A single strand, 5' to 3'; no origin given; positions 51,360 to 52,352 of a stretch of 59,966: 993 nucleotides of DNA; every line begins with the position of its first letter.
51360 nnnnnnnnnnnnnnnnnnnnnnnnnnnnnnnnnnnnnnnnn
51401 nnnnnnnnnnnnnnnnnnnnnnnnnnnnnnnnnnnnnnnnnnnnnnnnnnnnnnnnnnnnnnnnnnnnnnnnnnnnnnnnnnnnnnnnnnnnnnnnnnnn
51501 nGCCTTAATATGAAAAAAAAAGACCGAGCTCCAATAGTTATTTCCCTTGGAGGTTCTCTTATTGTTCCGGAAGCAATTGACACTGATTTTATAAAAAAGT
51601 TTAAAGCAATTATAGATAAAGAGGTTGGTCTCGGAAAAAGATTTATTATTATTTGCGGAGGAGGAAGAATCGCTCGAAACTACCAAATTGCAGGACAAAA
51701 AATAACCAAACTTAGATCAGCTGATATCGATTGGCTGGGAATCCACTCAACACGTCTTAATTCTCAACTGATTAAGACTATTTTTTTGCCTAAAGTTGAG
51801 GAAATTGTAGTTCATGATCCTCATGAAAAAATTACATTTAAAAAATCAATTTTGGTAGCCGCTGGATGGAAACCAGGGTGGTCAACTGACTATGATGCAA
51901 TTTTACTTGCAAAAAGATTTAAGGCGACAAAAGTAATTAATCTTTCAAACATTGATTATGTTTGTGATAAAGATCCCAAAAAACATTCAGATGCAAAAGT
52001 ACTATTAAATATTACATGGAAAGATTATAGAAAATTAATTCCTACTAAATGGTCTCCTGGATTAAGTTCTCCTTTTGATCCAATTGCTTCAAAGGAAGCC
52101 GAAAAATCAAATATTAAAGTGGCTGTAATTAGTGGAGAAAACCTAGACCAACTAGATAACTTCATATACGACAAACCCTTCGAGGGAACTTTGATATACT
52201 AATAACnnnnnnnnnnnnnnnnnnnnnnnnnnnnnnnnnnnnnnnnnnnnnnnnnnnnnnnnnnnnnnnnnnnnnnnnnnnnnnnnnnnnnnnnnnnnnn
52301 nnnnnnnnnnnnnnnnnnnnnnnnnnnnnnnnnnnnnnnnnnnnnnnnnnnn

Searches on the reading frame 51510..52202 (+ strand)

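Call 5: search_protein_families(library=pfam, proteins=[window:51510-52202:+], max_evalue=0.01)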
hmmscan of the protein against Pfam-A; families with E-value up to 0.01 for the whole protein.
window:51510-52202:+ (230 aa): 1 family
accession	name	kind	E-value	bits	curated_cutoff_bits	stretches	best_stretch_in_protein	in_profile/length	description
PF00696.33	AA_kinase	-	1.7e-25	90.6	24.9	1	9-208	3-234/234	Amino acid kinase family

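Call 39: search_protein_families(library=ncbifam, proteins=[window:51510-52202:+], max_evalue=0.01)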
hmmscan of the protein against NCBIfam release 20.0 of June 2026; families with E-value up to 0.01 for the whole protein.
window:51510-52202:+ (230 aa): 6 families
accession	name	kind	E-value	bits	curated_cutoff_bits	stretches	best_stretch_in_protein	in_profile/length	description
TIGR02076.1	pyrH_arch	equivalog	1.6e-51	175.1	158.05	1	9-229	1-221/222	UMP kinase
TIGR02075.1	pyrH_bact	equivalog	4e-11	43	243.9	1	22-172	20-184/233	UMP kinase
NF040647.1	IPPK_Arch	equivalog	2.1e-10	40.3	120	1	132-229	160-259/259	isopentenyl phosphate kinase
TIGR00761.1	argB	equivalog_domain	2e-05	24.2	151.3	0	127-181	157-206/231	acetylglutamate kinase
TIGR01027.1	proB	equivalog_domain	0.00039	19.7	186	0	130-224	149-247/363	glutamate 5-kinase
NF005159.0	PRK06635.2-3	equivalog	0.0029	16.7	379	1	126-176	160-210/406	aspartate kinase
